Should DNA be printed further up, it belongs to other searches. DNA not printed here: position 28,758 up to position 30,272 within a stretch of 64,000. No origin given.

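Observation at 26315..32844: IclR-led seven-gene operon (MaoC, leaderless SBP-fold protein, MaoC, RraA-type aldolase, split UxaA/SuyAB-type dehydratase) facing a CoA-transferase: a gene set I cannot map to any characterised pathway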

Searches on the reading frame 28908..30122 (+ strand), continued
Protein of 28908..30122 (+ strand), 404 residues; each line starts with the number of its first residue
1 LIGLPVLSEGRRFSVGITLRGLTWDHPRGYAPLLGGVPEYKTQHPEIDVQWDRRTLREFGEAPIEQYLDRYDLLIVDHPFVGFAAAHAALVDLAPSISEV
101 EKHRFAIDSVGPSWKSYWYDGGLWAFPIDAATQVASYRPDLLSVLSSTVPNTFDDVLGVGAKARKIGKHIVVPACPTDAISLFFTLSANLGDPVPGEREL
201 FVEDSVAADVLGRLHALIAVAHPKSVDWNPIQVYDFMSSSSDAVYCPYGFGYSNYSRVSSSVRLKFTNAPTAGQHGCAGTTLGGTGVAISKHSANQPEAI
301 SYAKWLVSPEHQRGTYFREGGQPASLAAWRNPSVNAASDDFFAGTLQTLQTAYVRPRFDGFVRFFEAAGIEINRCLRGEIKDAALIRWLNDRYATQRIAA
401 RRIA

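Call 22: find_related_loci(query=A2, collection=genome_contigs, flank=10000)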
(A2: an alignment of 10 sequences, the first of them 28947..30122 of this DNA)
Query A2 (391 aa) in genome_contigs; peptide patterns used: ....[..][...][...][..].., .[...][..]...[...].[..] (x = any residue, [..] = any of these).
600 stretches matched a pattern (row limit reached: there are more); 564 encode a relative of the query (tblastn E <= 1e-3); the best 80 are kept; 80 distinct loci.
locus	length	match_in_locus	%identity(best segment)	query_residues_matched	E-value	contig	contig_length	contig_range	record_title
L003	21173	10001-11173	81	1-391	0e+0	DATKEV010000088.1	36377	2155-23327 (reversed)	MAG TPA_asm: Candidatus Udaeobacter sp. isolate SMAG_U14508 k141_4490782, whole genome shotgun sequence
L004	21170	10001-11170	79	2-391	0e+0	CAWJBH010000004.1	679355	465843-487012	MAG: uncultured Acidobacteriaceae bacterium isolate MFD04463.bin.2.208 genome assembly, contig: contig_53239, whole geno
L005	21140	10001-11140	81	1-380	0e+0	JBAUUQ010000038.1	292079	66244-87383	MAG: Terriglobales bacterium isolate MFD05931_ilm_asm_bin20 k127_239071, whole genome shotgun sequence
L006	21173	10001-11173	80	1-391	0e+0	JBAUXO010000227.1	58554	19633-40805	MAG: Candidatus Sulfotelmatobacter sp. isolate MFD09282_ilm_asm_bin26 k127_274838, whole genome shotgun sequence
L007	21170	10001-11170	80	2-391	0e+0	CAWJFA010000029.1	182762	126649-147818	MAG: uncultured Acidobacteriota bacterium isolate MFD09222.bin.1.65 genome assembly, contig: contig_56241, whole genome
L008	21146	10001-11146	80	2-383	0e+0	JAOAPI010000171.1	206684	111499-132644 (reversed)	MAG: Candidatus Sulfotelmatobacter sp. isolate RYN_10 scaffold_2456383, whole genome shotgun sequence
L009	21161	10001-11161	77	5-391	0e+0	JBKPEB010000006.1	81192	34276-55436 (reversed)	MAG: Acidobacteriota bacterium isolate GB_EKS_MAG_00009 GB_EKS_000000069515, whole genome shotgun sequence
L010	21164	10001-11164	75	4-391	0e+0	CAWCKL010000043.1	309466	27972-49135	MAG: uncultured Acidobacteriota bacterium isolate MFD01248.bin.1.17 genome assembly, contig: contig_7370, whole genome s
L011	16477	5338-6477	77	1-380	0e+0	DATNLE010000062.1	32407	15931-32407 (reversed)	MAG TPA_asm: Candidatus Acidiferrales bacterium isolate SMAG_U11443 k141_196548, whole genome shotgun sequence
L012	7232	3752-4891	77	1-380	0e+0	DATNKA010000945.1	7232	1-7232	MAG TPA_asm: Candidatus Acidiferrales bacterium isolate SMAG_U11413 k141_282741, whole genome shotgun sequence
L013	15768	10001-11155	72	2-386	0e+0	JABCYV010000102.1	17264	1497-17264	MAG: Acidobacteria bacterium isolate Inc-BW-H-2-M_MAG55 Ga0210384_10003784, whole genome shotgun sequence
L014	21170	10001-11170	71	2-391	0e+0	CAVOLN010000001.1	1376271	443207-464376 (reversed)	MAG: Terriglobia bacterium isolate MFD10113.bin.2.12 genome assembly, contig: contig_1044, whole genome shotgun sequence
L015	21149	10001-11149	70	2-384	0e+0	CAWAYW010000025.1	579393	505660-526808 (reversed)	MAG: Terriglobia bacterium isolate MFD05513.bin.1.32 genome assembly, contig: contig_6631, whole genome shotgun sequence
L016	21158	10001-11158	70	1-386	0e+0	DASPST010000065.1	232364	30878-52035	MAG TPA_asm: Terriglobales bacterium isolate SMAG_U12258 k141_1354442, whole genome shotgun sequence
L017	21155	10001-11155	69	1-386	0e+0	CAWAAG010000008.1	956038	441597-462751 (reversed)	MAG: uncultured Acidobacteriota bacterium isolate MFD01633.bin.1.33 genome assembly, contig: contig_16524, whole genome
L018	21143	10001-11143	70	1-381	0e+0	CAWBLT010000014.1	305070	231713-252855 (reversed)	MAG: uncultured Acidobacteriota bacterium isolate MFD04463.bin.2.86 genome assembly, contig: contig_38657, whole genome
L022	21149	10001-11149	69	1-383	1e-175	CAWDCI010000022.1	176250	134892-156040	MAG: uncultured Acidobacteriaceae bacterium isolate MFD04780.bin.2.9 genome assembly, contig: contig_37300, whole genome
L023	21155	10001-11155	67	1-386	3e-174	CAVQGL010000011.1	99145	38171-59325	MAG: uncultured Acidobacteriaceae bacterium isolate MFD05512.bin.1.17 genome assembly, contig: contig_52405, whole genom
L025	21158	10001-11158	64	6-391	1e-173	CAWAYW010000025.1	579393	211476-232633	MAG: Terriglobia bacterium isolate MFD05513.bin.1.32 genome assembly, contig: contig_6631, whole genome shotgun sequence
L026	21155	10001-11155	66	1-386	6e-172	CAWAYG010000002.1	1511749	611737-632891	MAG: uncultured Acidobacteriota bacterium isolate MFD06092.bin.1.228 genome assembly, contig: contig_11649, whole genome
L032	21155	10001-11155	54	3-387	7e-138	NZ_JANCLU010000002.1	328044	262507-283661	Alsobacter ponti strain SYSU M60028 NODE_2_length_328044_cov_140.893187, whole genome shotgun sequence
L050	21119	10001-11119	41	1-381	4e-92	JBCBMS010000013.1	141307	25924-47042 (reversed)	MAG: Chloroflexota bacterium isolate J06630_15 NODE_13_length_141307_cov_20.541457, whole genome shotgun sequence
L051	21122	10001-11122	43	4-381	2e-91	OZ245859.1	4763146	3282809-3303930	MAG: Kaistia sp. isolate 58ec13d6-cf9f-4d7c-a3cb-8a93c832abf0 genome assembly, chromosome: 1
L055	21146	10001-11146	39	4-380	5e-88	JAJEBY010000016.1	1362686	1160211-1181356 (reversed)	MAG: Anaerolineae bacterium isolate jk18x9bins.61 k141_73807, whole genome shotgun sequence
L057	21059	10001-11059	39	4-365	8e-88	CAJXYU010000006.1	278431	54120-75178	MAG TPA_asm: uncultured Desulfovibrio sp. isolate SRR6201695_bin.5_MetaBAT_v2.12.1_MAG genome assembly, contig: NODE_26_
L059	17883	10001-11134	40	5-385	3e-87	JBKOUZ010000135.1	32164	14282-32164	MAG: Acidobacteriota bacterium isolate GM_HAYS_MAG_00006 GM_HAYS_000001717977, whole genome shotgun sequence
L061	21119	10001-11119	39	5-380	2e-87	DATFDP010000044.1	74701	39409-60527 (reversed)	MAG TPA_asm: Terriglobales bacterium isolate SMAG_U8583 k141_1774887, whole genome shotgun sequence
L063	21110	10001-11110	43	6-384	1e-86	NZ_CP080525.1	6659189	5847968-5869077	Mesorhizobium sp. AR07 chromosome, complete genome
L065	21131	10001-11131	41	6-391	7e-86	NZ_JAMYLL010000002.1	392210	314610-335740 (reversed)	Mesorhizobium sp. M1338 M1338_contig00002, whole genome shotgun sequence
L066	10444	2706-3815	41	4-380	5e-86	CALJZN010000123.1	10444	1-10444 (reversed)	MAG: uncultured Rhodobacteraceae bacterium isolate N1_Bin_Bin_150_sub_1 genome assembly, contig: c_000002468774, whole g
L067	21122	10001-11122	41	4-380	9e-86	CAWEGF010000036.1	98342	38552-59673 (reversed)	MAG: uncultured Verrucomicrobiae bacterium isolate MFD01213.bin.2.98 genome assembly, contig: contig_58874, whole genome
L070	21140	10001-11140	39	1-382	1e-85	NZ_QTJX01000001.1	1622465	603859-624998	Flagellimonas nanhaiensis strain SM1704 7-10_scaffold1, whole genome shotgun sequence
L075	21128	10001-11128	40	2-380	6e-85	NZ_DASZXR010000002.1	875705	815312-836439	MAG: Puia sp. isolate SMAG_U6188 k141_173625, whole genome shotgun sequence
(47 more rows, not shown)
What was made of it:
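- Tried and rejected: A 10-sequence alignment worked (call 22).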

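Call 26: search_protein_families(library=pfam, proteins=[L057:121-813:+, L057:817-2022:+, L057:2802-3719:+, L057:3743-4522:+, L057:4736-5746:+, L057:5647-6855:+, L057:6777-7796:+, L057:11381-12604:-, L057:12723-13487:-, L057:13510-14937:-], max_evalue=0.00001)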
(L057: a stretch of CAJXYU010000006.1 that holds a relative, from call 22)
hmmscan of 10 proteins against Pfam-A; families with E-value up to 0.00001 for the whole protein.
L057:121-813:+ (230 aa): 1 family
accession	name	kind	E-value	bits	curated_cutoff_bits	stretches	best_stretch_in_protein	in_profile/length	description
PF03544.19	TonB_C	-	4.5e-16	59.5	24.6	1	151-229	1-79/79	Gram-negative bacterial TonB protein C-terminal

L057:817-2022:+ (401 aa): 9 families
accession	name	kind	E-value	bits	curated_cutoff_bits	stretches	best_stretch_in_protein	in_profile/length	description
PF13432.12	TPR_16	-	9.2e-18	64.8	32.7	1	311-364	1-54/65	Tetratricopeptide repeat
PF07719.23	TPR_2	-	9.2e-17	60.2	27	0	342-365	2-25/34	Tetratricopeptide repeat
PF14559.12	TPR_19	-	1.9e-16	60.5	25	0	151-215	3-67/68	Tetratricopeptide repeat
PF13428.12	TPR_14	-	3.4e-16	58.5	23.5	0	75-111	6-42/44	Tetratricopeptide repeat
PF12895.13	ANAPC3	-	1.5e-12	48.1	27.2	0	306-363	22-78/82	Anaphase-promoting complex, cyclosome, subunit 3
PF23914.1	TPR_CcmH_CycH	-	3.1e-08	34.1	42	0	200-250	43-93/158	Cytochrome c-type biogenesis protein H TPR domain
PF13424.12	TPR_12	-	7.6e-08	32.9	30.1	0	108-138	7-36/77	Tetratricopeptide repeat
PF13181.12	TPR_8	-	4.1e-07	30.1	25.7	0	308-339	2-33/34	Tetratricopeptide repeat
PF00515.34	TPR_1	-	3.4e-06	27.1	27.8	0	343-364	3-24/34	Tetratricopeptide repeat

L057:2802-3719:+ (305 aa): 1 family
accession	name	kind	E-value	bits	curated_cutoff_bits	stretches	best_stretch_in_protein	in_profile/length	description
PF00701.28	DHDPS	-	5.7e-59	199.7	22.1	1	5-289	3-286/289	Dihydrodipicolinate synthetase family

L057:3743-4522:+ (259 aa): 3 families
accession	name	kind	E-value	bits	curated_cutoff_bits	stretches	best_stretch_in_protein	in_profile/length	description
PF01614.24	IclR_C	-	4.2e-46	157.1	24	1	77-247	3-173/174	Bacterial transcriptional regulator IclR C-terminal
PF09339.16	HTH_IclR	-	1.5e-10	41.1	22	1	12-58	3-51/52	IclR helix-turn-helix domain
PF01978.25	TrmB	-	2.5e-07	30.9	25.6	1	18-61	15-58/68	Sugar-specific transcriptional regulator TrmB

L057:4736-5746:+ (336 aa): 1 family
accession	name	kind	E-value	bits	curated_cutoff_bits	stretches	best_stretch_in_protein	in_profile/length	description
PF06379.18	RhaT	-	6.1e-26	91.9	27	1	15-331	19-340/344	L-rhamnose-proton symport protein (RhaT)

L057:5647-6855:+ (402 aa): 3 families
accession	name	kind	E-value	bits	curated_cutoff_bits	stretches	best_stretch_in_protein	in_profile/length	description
PF22725.1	GFO_IDH_MocA_C3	-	8.3e-11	42.4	27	1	189-310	1-123/124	GFO/IDH/MocA C-terminal domain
PF01408.29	GFO_IDH_MocA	-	5.4e-10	40.4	24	1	67-181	7-120/120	Oxidoreductase family, NAD-binding Rossmann fold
PF02894.22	GFO_IDH_MocA_C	-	3.1e-08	34.1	22.9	1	193-398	1-216/218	Oxidoreductase family, C-terminal alpha/beta domain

L057:6777-7796:+ (339 aa): 1 family
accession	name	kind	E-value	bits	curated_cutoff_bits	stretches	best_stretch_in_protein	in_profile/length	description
PF04909.20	Amidohydro_2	-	2.6e-34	119.7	26.4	1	51-339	1-289/289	Amidohydrolase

L057:11381-12604:- (407 aa): 2 families
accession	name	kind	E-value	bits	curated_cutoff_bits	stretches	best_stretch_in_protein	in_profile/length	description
PF00926.24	DHBP_synthase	-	1.3e-84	283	26.4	1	12-202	2-191/191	3,4-dihydroxy-2-butanone 4-phosphate synthase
PF00925.25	GTP_cyclohydro2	-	8.1e-64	214.6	23.3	1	213-378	2-165/165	GTP cyclohydrolase II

L057:12723-13487:- (254 aa): 7 families
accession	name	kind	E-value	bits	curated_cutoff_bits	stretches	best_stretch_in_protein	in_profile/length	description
PF00455.28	DeoRC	-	3.1e-44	151.2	31.8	1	75-233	2-160/160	DeoR C terminal sensor domain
PF08220.18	HTH_DeoR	-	1.1e-16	60.7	21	1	6-57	1-52/57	DeoR-like helix-turn-helix domain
PF08279.18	HTH_11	-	8.5e-08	32.4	25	1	6-50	1-46/55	HTH domain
PF01325.25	Fe_dep_repress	-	2.3e-07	31.3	26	1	8-53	11-56/60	Iron dependent repressor, N-terminal DNA binding domain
PF01022.26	HTH_5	-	2.8e-07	30.7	22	1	5-49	2-45/47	Bacterial regulatory protein, arsR family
PF00392.27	GntR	-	3.6e-06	27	27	1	21-57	26-62/64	Bacterial regulatory proteins, gntR family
PF13412.12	HTH_24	-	6e-06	26.2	21.9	1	6-49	4-47/48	Winged helix-turn-helix DNA-binding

L057:13510-14937:- (475 aa): 1 family
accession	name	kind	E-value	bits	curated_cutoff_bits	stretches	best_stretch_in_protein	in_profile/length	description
PF02952.23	Fucose_iso_C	-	7.9e-30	103.8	29.3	1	346-470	3-139/143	L-fucose isomerase, C-terminal domain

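Call 29: search_protein_families(library=pfam, proteins=[L066:733-2049:+, L066:5079-6398:+, L066:6266-7366:+, L066:7266-8297:+, L066:8224-9318:+, L066:9320-10441:+, L032:7093-8109:+, L032:8152-8691:+, L032:8259-9983:+, L032:12884-13861:-], max_evalue=0.00001)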
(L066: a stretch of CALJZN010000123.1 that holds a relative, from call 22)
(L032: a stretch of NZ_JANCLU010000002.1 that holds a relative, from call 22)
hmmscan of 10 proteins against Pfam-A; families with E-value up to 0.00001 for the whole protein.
L066:733-2049:+ (438 aa): 0 families

L066:5079-6398:+ (439 aa): 0 families

L066:6266-7366:+ (366 aa): 1 family
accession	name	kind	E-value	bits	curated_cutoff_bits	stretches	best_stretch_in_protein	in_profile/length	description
PF00528.27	BPD_transp_1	-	8.5e-15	55.4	26.4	1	153-349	3-173/184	Binding-protein-dependent transport system inner membrane component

L066:7266-8297:+ (343 aa): 0 families

L066:8224-9318:+ (364 aa): 2 families
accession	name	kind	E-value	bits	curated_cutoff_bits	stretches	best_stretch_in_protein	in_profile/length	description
PF00005.33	ABC_tran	-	1.5e-32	113.5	25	1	20-161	2-136/137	ABC transporter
PF17912.7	OB_MalK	-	8.7e-11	43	27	1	235-284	1-53/53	MalK OB fold domain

L066:9320-10441:+ (373 aa): 2 families
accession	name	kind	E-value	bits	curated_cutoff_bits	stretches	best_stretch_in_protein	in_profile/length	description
PF13378.12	MR_MLE_C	-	4.1e-64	216.7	29.4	1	150-353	2-217/219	Enolase C-terminal domain-like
PF02746.21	MR_MLE_N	-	7.2e-16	58.9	22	1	23-127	19-117/117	Mandelate racemase / muconate lactonizing enzyme, N-terminal domain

L032:7093-8109:+ (338 aa): 1 family
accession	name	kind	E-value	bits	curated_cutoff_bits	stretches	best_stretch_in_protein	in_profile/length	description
PF03480.18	DctP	-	3.6e-70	237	23.4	1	45-320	4-281/286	Bacterial extracellular solute-binding protein, family 7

L032:8152-8691:+ (179 aa): 1 family
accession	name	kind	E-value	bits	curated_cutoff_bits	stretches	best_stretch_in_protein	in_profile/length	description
PF04290.18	DctQ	-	4.7e-25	88.4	28.3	1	42-166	2-127/132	Tripartite ATP-independent periplasmic transporters, DctQ component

L032:8259-9983:+ (574 aa): 1 family
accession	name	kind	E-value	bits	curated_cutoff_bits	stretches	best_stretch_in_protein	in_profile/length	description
PF06808.19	DctM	-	1.9e-98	330.5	23.8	1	155-564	3-413/413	Tripartite ATP-independent periplasmic transporter, DctM component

L032:12884-13861:- (325 aa): 0 families

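Call 56: search_protein_families(library=pfam, proteins=[L063:18754-19542:+, L051:19712-21121:+, L065:5858-6976:-, L051:8241-9035:-, L063:19539-20555:+, L063:7772-8506:-, L070:11920-12984:+, L070:8753-9193:+, L050:11089-11997:+, L059:6965-8785:+], max_evalue=0.00001)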
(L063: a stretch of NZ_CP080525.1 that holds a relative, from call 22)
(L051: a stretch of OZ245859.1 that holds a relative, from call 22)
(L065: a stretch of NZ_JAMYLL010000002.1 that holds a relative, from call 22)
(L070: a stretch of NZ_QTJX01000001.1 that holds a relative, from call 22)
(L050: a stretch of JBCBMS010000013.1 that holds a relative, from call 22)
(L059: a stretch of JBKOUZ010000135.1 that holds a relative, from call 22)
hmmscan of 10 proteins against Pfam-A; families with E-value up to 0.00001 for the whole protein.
L063:18754-19542:+ (262 aa): 2 families
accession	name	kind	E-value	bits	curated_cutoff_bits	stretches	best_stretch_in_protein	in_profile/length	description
PF00378.25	ECH_1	-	3.1e-53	181.1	27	1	11-256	2-247/251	Enoyl-CoA hydratase/isomerase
PF16113.10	ECH_2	-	3.7e-30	106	27.2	1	16-239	2-228/335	Enoyl-CoA hydratase/isomerase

L051:19712-21121:+ (470 aa): 1 family
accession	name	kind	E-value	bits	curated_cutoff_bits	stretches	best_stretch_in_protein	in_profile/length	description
PF01144.29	CoA_trans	-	4.9e-19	69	23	1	16-212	4-199/217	Coenzyme A transferase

L065:5858-6976:- (372 aa): 2 families
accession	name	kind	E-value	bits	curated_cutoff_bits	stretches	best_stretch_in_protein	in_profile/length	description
PF03786.19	UxuA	-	8.4e-53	179.8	23.7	2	182-333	174-326/352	D-mannonate dehydratase (UxuA)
PF01261.30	AP_endonuc_2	-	2e-15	57.6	31.1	1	182-326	94-230/249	Xylose isomerase-like TIM barrel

L051:8241-9035:- (264 aa): 4 families
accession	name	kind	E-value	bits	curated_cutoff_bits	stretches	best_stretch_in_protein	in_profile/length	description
PF13561.12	adh_short_C2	-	1.4e-63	215.1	27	1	16-249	1-236/236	Enoyl-(Acyl carrier protein) reductase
PF00106.31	adh_short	-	8.1e-54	182.5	26.6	1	10-193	1-190/195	short chain dehydrogenase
PF08659.16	KR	-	7.4e-11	42.7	22.6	1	12-164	3-161/180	KR domain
PF23441.1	SDR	-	3.7e-06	26.9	27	1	56-248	64-255/258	SDR-like rossmann domain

L063:19539-20555:+ (338 aa): 0 families

L063:7772-8506:- (244 aa): 2 families
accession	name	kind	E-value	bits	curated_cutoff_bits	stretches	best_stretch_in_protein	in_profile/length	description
PF07729.17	FCD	-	1e-17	65.1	24.3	1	113-229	5-124/125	FCD domain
PF00392.27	GntR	-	1.2e-13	50.9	27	1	23-83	3-63/64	Bacterial regulatory proteins, gntR family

L070:11920-12984:+ (354 aa): 1 family
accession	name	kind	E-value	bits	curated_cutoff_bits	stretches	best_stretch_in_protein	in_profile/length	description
PF10282.15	Lactonase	-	3.1e-90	303.3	21.7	1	6-348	2-344/344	Lactonase, 7-bladed beta-propeller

L070:8753-9193:+ (146 aa): 0 families

L050:11089-11997:+ (302 aa): 4 families
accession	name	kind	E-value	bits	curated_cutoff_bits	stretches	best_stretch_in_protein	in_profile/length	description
PF08450.18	SGL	-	2e-28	100.1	26.3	1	39-278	2-244/246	SMP-30/Gluconolactonase/LRE-like region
PF20067.5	SSL_N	-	6.9e-09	35.9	18.9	0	31-62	14-46/46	Strictosidine synthase-like, N-terminal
PF24684.1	Vgb_lyase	-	4e-08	32.9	50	0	72-270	8-192/290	Virginiamycin B lyase family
PF01436.27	NHL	-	2.2e-07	31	20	0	80-102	5-27/28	NHL repeat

L059:6965-8785:+ (606 aa): 1 family
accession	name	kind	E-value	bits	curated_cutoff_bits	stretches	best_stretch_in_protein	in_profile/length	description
PF01144.29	CoA_trans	-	2e-24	86.7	23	2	10-201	7-197/217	Coenzyme A transferase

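Call 61: search_protein_families(library=pfam, proteins=[L026:72-1124:+, L026:12649-13836:-, L026:1016-4156:+, L025:11068-12321:+, L025:9060-9968:+, L025:12384-14594:+, L018:19986-21140:-, L026:11742-12539:+], max_evalue=0.00001)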
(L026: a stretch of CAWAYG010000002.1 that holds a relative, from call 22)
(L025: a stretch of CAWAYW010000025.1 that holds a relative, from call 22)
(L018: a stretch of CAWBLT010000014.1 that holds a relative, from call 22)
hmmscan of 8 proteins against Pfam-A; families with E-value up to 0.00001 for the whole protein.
L026:72-1124:+ (350 aa): 1 family
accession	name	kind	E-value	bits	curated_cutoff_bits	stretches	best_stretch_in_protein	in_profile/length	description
PF25183.1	OMP_b-brl_4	-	5.3e-93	313.3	30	1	12-343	505-838/838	Outer membrane beta barrel domain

L026:12649-13836:- (395 aa): 2 families
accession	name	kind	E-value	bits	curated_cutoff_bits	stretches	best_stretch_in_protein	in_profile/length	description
PF01070.24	FMN_dh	-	1.5e-130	435.7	24.9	1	19-383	1-348/350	FMN-dependent dehydrogenase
PF00478.31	IMPDH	-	4.1e-08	33.1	25.6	1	228-348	121-247/345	IMP dehydrogenase / GMP reductase domain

L026:1016-4156:+ (1046 aa): 21 families
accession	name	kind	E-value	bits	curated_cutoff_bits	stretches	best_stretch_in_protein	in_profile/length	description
PF13414.12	TPR_11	-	6.5e-77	253.4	26.8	0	763-795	8-40/42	TPR repeat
PF13432.12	TPR_16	-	1.4e-68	227.3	32.7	6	267-329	1-63/65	Tetratricopeptide repeat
PF13431.12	TPR_17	-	7.6e-68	219.6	24.4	0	703-736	1-34/34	Tetratricopeptide repeat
PF07719.23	TPR_2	-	7e-66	213.4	27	0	818-849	2-33/34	Tetratricopeptide repeat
PF14559.12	TPR_19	-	2.4e-63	210.8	25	2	695-755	5-65/68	Tetratricopeptide repeat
PF13428.12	TPR_14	-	3.9e-53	172.8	23.5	0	372-410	5-43/44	Tetratricopeptide repeat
PF13181.12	TPR_8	-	2.7e-49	161.6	25.7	0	819-849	3-33/34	Tetratricopeptide repeat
PF00515.34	TPR_1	-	7.6e-44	146.3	27.8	0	681-714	1-34/34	Tetratricopeptide repeat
PF13424.12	TPR_12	-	7.6e-30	103.4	30.1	0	962-1015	8-66/77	Tetratricopeptide repeat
PF23914.1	TPR_CcmH_CycH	-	5.5e-29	101.5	42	0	231-324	52-148/158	Cytochrome c-type biogenesis protein H TPR domain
PF13371.12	TPR_9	-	9.9e-27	93.2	35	0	482-541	5-64/73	Tetratricopeptide repeat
PF13174.12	TPR_6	-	1.2e-21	76.2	26.3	0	374-401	6-33/33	Tetratricopeptide repeat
PF24575.1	TPR_Slam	-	3.5e-21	76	35.2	0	754-796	52-94/104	Surface lipoprotein assembly modifier, N-terminal TPR repeats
PF13176.12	TPR_7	-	4.9e-15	54.7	27.9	0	686-712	4-32/36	Tetratricopeptide repeat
PF14561.12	TPR_20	-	9e-13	48.8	25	0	490-529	6-45/90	Tetratricopeptide repeat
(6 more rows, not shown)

L025:11068-12321:+ (417 aa): 1 family
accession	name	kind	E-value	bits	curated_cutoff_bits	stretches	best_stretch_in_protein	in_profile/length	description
PF00266.25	Aminotran_5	-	4.5e-28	98.7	21.5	1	54-377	2-339/371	Aminotransferase class-V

L025:9060-9968:+ (302 aa): 1 family
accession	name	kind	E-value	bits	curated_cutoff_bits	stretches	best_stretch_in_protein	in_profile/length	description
PF01791.15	DeoC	-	1.6e-15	57.8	23.8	1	51-259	1-229/229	DeoC/LacD family aldolase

L025:12384-14594:+ (736 aa): 2 families
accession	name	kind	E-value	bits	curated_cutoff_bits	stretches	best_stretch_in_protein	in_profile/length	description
PF14871.12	GHL6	-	6.5e-19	68.9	35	1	91-229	3-131/132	Hypothetical glycosyl hydrolase 6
PF08532.16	Glyco_hydro_42M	-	1.6e-09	38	25.8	1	438-511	35-108/207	Beta-galactosidase trimerisation domain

L018:19986-21140:- (384 aa): 1 family
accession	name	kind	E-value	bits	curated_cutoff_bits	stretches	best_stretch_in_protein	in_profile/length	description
PF07690.21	MFS_1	-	5.7e-17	62.1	33.4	1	2-327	24-333/347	Major Facilitator Superfamily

L026:11742-12539:+ (265 aa): 4 families
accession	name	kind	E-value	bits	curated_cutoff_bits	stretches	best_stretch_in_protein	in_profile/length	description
PF13561.12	adh_short_C2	-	8.5e-66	222.3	27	1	23-258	1-235/236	Enoyl-(Acyl carrier protein) reductase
PF00106.31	adh_short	-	3.4e-57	193.5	26.6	1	17-207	1-188/195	short chain dehydrogenase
PF08659.16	KR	-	1.6e-15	57.9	22.6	1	19-176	3-156/180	KR domain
PF23441.1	SDR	-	1.9e-08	34.5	27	1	17-260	8-257/258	SDR-like rossmann domain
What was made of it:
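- An LldD-like FMN dehydrogenase already sits in L017-type loci (call 61).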
